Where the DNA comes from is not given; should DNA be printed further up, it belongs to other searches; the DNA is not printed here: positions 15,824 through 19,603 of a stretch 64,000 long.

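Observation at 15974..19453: Apparently cytoplasmic 1159-aa protein with two NHL propellers bridged by a ~580-aa helical domain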

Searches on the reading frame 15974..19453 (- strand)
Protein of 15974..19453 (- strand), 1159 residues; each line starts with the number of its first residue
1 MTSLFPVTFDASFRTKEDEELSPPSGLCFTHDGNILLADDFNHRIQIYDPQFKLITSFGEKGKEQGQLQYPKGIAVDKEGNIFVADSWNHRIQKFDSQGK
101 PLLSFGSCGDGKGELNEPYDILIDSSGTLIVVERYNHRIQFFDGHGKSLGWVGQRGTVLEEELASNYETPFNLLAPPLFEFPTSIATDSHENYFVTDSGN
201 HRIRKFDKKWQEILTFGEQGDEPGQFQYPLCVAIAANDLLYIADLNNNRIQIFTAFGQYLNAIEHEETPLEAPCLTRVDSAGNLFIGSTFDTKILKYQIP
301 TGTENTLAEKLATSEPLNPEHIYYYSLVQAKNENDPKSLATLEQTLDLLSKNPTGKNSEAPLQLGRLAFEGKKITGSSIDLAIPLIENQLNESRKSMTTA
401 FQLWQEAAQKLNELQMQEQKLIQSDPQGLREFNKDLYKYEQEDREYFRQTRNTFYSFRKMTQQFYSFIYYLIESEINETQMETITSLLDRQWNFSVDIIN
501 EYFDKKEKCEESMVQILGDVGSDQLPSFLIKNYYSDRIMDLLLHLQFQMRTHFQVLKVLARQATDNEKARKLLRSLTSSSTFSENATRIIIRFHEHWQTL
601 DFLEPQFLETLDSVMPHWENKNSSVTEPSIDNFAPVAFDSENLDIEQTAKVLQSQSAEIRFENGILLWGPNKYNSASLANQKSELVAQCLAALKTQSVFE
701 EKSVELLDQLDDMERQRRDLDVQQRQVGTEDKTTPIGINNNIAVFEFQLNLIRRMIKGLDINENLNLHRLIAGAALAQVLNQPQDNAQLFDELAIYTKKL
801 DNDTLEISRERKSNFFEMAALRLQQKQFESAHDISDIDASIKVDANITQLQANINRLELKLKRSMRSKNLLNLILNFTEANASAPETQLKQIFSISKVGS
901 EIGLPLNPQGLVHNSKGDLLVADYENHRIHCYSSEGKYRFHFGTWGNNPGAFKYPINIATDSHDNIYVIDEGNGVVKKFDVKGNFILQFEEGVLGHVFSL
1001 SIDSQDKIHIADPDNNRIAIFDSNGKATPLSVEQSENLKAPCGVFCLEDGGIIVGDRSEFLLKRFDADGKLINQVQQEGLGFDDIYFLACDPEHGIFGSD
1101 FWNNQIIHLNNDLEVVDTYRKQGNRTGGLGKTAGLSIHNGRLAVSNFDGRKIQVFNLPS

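Call 5: search_protein_families(library=pfam, proteins=[window:15974-19453:-], max_evalue=1)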
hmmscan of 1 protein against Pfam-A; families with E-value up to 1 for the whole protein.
window:15974-19453:- (1159 aa): 10 families
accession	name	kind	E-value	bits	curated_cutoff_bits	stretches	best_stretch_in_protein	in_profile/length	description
PF01436.27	NHL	-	4.9e-49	162.5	20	7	68-95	1-28/28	NHL repeat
PF25021.1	TEN_NHL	-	2.3e-12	47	27.1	1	63-99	135-170/357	Teneurin NHL domain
PF08450.18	SGL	-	9e-12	45.5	26.3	1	16-100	128-215/246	SMP-30/Gluconolactonase/LRE-like region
PF17170.10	DUF5128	-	5e-09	36.2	22.9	4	912-986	49-125/321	6-bladed beta-propeller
PF06739.17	SBBP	-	3.2e-08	33.8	20.5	2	70-85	14-29/38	Beta-propeller repeat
PF22701.2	Mala_s_1-like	-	1.3e-06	28.8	27.5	1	909-1038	43-174/195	Mal s 1 allergenic protein-like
PF13449.12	Phytase-like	-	0.00042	20.7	27.6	0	73-103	72-102/284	Esterase-like activity of phytase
PF17604.7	DUF5500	-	0.046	14.3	27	0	183-205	38-60/98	Family of unknown function (DUF5500)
PF23041.1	DUF7036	-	0.11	13.5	27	1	841-888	2-49/93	Domain of unknown function (DUF7036)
PF16288.11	DUF4934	-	0.11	13.1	27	1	918-986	35-101/102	Domain of unknown function (DUF4934)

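Call 6: search_protein_families(library=ncbifam, proteins=[window:15974-19453:-], max_evalue=1)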
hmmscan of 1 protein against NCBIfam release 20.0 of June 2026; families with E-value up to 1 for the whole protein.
window:15974-19453:- (1159 aa): 5 families
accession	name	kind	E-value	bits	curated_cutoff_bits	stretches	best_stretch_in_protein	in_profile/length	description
NF035926.1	scyF_NHL_VPEP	equivalog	1.2e-74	251.8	350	5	17-157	147-288/376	scytonemin biosynthesis PEP-CTERM protein ScyF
NF047780.1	LIC12708_fam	subfamily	4.3e-10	39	150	2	926-974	155-203/391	LIC_12708 family protein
NF033206.1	ScyE_fam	subfamily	0.0004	20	80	0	67-200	6-159/333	ScyD/ScyE family protein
NF009565.0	PRK13019.1-5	equivalog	0.0044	17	158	1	732-791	23-82/98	ATP-dependent Clp protease adapter ClpS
TIGR02604.1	Piru_Ver_Nterm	subfamily_domain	0.016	14.6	122.2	0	68-94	13-39/367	PVC-type heme-binding CxxCH protein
